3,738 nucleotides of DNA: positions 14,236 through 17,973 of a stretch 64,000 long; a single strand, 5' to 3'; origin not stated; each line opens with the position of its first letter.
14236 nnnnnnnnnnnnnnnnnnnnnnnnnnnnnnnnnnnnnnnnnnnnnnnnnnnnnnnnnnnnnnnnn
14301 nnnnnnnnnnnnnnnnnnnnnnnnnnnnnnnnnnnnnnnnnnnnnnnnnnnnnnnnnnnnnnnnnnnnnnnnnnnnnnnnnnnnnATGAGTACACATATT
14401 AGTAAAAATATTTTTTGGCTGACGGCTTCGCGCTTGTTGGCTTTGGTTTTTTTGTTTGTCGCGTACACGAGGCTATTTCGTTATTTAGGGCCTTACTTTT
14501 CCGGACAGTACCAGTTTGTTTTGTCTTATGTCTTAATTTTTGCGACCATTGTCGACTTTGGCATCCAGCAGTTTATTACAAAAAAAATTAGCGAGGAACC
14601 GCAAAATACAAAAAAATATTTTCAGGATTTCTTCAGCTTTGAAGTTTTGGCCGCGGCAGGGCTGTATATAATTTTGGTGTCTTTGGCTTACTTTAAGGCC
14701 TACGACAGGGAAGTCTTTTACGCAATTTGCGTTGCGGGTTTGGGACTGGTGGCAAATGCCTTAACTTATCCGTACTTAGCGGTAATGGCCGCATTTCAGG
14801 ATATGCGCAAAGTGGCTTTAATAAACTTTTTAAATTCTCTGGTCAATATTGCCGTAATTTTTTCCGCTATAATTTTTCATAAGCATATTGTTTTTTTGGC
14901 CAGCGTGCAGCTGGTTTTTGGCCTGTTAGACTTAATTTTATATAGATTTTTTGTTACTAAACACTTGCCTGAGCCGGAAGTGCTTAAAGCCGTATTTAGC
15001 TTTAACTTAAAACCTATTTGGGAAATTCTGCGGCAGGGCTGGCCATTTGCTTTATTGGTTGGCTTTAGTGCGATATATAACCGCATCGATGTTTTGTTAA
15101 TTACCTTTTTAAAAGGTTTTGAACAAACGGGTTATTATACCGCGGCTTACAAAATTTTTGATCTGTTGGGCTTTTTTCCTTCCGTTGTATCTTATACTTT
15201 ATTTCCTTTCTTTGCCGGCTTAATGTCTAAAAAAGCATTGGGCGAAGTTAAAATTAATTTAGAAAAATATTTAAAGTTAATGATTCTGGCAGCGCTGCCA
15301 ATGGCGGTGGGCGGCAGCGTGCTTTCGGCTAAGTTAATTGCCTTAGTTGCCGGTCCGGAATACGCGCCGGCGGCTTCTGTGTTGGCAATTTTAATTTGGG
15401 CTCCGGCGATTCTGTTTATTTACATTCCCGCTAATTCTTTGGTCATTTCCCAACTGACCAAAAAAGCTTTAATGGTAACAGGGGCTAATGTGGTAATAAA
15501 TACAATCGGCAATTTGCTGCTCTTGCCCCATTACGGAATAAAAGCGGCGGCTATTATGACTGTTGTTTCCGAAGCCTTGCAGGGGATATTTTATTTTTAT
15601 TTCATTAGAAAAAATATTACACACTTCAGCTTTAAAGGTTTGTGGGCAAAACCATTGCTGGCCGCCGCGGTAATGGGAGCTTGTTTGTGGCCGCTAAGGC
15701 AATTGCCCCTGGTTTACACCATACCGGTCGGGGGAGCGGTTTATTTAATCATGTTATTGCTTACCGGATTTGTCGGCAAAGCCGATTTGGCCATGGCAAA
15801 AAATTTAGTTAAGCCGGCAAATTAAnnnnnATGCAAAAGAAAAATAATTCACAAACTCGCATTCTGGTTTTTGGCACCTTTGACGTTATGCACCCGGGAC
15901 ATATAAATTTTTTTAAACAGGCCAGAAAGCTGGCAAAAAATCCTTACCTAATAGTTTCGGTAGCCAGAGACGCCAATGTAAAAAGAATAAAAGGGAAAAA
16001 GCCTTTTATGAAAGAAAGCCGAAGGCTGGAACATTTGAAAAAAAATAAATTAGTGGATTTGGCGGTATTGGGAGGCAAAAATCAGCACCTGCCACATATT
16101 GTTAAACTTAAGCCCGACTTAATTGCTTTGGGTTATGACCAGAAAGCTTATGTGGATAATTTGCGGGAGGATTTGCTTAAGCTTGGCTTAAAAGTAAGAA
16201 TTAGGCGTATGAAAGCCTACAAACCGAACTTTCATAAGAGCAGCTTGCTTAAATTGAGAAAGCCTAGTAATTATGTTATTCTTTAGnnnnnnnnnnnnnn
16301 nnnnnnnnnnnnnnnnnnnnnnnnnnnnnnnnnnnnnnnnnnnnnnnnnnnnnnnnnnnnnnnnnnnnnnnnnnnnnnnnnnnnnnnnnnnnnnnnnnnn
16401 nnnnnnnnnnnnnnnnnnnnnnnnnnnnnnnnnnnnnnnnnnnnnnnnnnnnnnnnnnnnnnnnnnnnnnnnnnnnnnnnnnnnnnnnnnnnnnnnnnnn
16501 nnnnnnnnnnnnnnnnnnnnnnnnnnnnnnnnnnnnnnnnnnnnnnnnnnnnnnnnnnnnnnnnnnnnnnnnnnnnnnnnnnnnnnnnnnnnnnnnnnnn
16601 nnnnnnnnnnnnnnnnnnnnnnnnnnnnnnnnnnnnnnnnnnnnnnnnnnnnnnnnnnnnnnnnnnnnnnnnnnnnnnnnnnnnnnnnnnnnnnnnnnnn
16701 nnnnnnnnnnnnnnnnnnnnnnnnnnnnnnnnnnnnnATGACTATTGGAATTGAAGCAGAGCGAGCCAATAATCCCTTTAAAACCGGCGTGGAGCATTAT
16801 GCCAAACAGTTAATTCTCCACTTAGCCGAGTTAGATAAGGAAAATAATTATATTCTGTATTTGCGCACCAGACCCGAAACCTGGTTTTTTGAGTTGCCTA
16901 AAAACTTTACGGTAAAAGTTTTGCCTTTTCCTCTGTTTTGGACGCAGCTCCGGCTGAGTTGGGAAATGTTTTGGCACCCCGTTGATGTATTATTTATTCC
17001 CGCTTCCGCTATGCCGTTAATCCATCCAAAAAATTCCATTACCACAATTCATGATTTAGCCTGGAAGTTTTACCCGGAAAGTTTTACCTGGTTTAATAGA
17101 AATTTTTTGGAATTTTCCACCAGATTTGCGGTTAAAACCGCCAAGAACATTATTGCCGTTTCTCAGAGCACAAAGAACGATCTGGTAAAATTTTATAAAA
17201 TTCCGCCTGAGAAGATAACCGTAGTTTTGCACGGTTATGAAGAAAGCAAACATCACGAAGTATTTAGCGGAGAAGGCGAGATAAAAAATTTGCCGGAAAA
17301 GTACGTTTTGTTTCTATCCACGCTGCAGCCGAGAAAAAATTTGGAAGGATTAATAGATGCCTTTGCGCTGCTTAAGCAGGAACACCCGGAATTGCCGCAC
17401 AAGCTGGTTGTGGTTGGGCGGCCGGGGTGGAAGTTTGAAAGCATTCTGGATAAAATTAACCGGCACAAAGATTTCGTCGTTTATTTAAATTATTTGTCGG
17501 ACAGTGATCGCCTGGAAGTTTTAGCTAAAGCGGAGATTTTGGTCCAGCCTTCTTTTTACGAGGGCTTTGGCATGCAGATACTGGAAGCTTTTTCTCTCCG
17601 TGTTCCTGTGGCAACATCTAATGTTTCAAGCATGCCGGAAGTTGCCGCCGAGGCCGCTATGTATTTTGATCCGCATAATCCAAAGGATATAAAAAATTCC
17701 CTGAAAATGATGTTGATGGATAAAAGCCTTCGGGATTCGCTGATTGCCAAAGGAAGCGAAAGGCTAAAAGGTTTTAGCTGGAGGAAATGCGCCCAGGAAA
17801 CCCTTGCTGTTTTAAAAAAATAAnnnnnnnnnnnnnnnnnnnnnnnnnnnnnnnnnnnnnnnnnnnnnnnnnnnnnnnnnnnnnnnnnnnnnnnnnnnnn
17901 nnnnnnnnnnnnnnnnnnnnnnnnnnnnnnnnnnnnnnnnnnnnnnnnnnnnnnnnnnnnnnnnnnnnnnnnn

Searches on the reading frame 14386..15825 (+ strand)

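Call 24: search_protein_families(library=pfam, proteins=[window:14386-15825:+], max_evalue=0.001)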
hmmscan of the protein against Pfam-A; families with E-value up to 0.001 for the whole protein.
window:14386-15825:+ (479 aa): 3 families
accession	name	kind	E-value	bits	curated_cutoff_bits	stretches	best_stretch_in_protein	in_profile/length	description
PF01943.22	Polysacc_synt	-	1.2e-25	90.9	28.2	1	7-279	3-273/274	Polysaccharide biosynthesis protein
PF13440.11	Polysacc_synt_3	-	6.9e-15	55.5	23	1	32-329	4-291/293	Polysaccharide biosynthesis protein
PF03023.19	MurJ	-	5.7e-08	32.2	27.4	1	64-435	42-430/451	Lipid II flippase MurJ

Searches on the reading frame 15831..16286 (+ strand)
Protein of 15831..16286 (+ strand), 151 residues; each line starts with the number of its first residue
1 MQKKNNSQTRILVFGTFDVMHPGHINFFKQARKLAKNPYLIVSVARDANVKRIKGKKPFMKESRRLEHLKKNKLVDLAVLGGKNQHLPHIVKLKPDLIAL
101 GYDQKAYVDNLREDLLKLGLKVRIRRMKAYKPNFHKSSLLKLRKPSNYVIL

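Call 50: search_protein_families(library=pfam, proteins=[window:15831-16286:+], max_evalue=0.001)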
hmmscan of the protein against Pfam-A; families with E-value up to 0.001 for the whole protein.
window:15831-16286:+ (151 aa): 2 families
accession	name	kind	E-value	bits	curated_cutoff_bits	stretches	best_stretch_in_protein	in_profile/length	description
PF01467.32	CTP_transf_like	-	3.8e-16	59.9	21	1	13-140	2-130/133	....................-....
PF06574.18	FAD_syn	-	0.00032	21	27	1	5-44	3-42/158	FAD synthetase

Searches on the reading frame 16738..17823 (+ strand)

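Call 24: search_protein_families(library=pfam, proteins=[window:16738-17823:+], max_evalue=0.001)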
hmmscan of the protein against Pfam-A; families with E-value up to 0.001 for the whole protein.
window:16738-17823:+ (361 aa): 4 families
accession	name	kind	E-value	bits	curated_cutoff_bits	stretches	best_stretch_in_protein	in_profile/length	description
PF00534.26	Glycos_transf_1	-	1.3e-27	96.9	26.4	1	183-341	11-171/172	Glycosyl transferases group 1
PF13692.12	Glyco_trans_1_4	-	4.1e-21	76.2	27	1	188-327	2-141/142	Glycosyl transferases group 1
PF13439.12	Glyco_transf_4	-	4.9e-13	49.9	28.5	1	17-168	3-167/170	Glycosyltransferase Family 4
PF20706.3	GT4-conflict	-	5.4e-10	39.3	26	1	190-297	200-314/385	Family 4 Glycosyltransferase in conflict systems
